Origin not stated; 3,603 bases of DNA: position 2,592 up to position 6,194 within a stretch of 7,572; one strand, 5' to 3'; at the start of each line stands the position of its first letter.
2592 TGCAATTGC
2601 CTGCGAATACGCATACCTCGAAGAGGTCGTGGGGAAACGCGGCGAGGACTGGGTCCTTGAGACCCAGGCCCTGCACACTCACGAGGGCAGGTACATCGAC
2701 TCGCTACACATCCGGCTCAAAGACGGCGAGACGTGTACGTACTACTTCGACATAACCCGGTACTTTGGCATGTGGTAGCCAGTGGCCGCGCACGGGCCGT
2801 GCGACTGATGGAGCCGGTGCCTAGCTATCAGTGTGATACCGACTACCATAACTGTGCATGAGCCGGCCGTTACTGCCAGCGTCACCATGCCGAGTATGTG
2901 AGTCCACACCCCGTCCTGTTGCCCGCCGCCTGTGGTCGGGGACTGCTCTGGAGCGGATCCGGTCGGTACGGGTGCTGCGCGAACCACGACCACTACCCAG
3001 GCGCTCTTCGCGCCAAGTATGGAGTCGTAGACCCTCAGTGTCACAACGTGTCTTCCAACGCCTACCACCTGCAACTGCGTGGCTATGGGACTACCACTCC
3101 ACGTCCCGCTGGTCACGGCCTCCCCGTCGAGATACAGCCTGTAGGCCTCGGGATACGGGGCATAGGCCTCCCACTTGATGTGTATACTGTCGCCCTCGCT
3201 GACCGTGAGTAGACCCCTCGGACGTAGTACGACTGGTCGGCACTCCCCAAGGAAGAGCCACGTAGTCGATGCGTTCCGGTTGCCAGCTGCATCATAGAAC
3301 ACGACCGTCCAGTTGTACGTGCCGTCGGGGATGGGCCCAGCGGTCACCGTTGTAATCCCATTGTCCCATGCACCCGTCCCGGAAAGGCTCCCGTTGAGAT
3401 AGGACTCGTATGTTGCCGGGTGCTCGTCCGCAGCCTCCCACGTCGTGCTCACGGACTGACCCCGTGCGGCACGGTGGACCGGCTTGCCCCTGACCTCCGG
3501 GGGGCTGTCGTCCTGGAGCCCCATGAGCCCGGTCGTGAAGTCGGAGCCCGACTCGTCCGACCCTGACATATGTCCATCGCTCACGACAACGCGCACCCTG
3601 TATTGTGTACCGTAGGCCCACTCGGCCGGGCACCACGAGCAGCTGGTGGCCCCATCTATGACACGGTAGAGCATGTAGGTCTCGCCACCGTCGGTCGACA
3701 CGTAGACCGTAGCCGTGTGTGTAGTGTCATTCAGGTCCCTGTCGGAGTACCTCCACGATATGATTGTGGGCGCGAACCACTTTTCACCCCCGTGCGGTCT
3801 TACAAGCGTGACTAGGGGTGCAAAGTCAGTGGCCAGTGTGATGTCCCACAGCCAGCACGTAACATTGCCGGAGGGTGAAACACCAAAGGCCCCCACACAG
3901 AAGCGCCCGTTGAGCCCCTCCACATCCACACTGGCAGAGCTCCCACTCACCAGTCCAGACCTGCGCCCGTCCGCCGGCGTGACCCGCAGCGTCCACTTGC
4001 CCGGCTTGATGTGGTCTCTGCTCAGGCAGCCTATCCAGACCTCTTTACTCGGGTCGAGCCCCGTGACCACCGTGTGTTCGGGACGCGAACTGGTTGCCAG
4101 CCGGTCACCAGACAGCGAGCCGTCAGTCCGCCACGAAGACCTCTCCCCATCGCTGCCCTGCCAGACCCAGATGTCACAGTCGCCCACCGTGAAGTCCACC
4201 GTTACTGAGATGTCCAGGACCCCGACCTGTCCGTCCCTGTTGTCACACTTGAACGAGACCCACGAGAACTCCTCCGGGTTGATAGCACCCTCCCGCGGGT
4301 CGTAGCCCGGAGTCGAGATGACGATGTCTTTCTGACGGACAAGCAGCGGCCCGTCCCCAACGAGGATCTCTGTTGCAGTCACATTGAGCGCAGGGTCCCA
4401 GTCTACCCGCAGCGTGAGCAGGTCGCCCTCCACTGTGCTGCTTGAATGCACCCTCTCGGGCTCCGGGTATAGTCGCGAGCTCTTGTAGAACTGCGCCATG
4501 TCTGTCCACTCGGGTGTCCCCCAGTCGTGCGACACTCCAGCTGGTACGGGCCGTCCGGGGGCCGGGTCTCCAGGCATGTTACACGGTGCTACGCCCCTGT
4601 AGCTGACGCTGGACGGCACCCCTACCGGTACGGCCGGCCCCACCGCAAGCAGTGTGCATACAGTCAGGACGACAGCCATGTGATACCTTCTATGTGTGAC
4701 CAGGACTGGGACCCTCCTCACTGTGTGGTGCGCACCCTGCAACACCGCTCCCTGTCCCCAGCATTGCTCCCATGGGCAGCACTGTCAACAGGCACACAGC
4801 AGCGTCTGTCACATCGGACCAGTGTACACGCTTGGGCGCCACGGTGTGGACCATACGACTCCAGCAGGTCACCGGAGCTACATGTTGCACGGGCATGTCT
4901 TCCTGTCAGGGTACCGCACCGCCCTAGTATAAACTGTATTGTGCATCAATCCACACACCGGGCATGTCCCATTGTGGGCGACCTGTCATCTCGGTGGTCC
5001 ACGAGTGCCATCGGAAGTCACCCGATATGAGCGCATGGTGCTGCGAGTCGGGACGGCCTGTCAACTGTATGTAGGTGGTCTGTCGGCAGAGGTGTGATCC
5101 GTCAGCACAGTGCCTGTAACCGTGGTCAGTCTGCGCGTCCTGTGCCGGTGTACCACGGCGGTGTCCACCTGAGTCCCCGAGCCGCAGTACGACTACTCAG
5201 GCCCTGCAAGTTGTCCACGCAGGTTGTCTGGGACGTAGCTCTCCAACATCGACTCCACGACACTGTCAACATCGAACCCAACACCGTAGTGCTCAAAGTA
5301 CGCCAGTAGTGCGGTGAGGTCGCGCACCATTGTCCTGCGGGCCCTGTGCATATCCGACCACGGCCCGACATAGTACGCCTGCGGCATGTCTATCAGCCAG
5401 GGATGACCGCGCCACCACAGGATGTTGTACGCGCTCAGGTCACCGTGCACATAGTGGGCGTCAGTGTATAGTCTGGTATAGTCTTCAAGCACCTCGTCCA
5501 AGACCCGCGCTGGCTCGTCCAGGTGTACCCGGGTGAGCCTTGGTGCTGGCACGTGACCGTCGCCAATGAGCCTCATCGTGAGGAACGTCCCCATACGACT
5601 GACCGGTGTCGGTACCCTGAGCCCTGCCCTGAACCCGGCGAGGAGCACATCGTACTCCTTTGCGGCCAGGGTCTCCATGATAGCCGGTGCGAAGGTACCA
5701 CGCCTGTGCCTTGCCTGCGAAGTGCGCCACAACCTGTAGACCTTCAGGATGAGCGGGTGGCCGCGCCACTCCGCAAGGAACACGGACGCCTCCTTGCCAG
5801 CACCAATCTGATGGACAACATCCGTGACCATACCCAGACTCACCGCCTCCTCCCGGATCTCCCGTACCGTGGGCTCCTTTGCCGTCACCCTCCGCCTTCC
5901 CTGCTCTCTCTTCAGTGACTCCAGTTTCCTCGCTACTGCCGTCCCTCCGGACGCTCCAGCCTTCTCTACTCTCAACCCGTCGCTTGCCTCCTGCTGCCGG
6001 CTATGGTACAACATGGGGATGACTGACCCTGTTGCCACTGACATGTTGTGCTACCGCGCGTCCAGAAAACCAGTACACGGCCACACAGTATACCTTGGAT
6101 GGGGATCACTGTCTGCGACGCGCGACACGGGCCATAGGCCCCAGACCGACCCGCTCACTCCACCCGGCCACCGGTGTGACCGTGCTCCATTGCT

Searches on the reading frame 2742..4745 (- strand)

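Call 6: search_protein_families(library=pfam, proteins=[window:2742-4745:-], max_evalue=1)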
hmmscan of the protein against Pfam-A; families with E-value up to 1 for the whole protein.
window:2742-4745:- (667 aa): 4 families
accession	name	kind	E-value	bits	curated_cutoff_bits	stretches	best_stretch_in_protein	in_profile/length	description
PF19077.6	Big_13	-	9.1e-06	26.5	27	1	461-495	60-95/102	Bacterial Ig-like domain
PF25788.1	Ig_Rha78A_N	-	0.00085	20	27.4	1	329-408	22-104/105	Rha78A-like, N-terminal immunoglobulin domain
PF08329.16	ChitinaseA_N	-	0.01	15.9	21.2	1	512-588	31-107/133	Chitinase A, N-terminal domain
PF10342.15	Kre9_KNH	-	0.068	14.4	24.6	0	428-481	10-61/94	Kre9/KNH-like N-terminal Ig-like domain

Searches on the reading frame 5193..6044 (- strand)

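Call 6: search_protein_families(library=pfam, proteins=[window:5193-6044:-], max_evalue=1)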
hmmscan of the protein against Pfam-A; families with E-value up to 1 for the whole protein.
window:5193-6044:- (283 aa): 4 families
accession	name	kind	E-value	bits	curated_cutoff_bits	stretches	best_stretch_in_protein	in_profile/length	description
PF01163.29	RIO1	-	1.1e-29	103.8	22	1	119-259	47-184/187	RIO domain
PF19974.5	TCAD9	-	6.6e-05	22.7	40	1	172-219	274-320/429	Ternary complex associated domain 9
PF17667.7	Pkinase_fungal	-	0.011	14.9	24.1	1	181-220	291-336/387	Fungal protein kinase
PF06293.20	Kdo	-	0.057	13.3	21.3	0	195-251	136-191/207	Lipopolysaccharide kinase (Kdo/WaaP) family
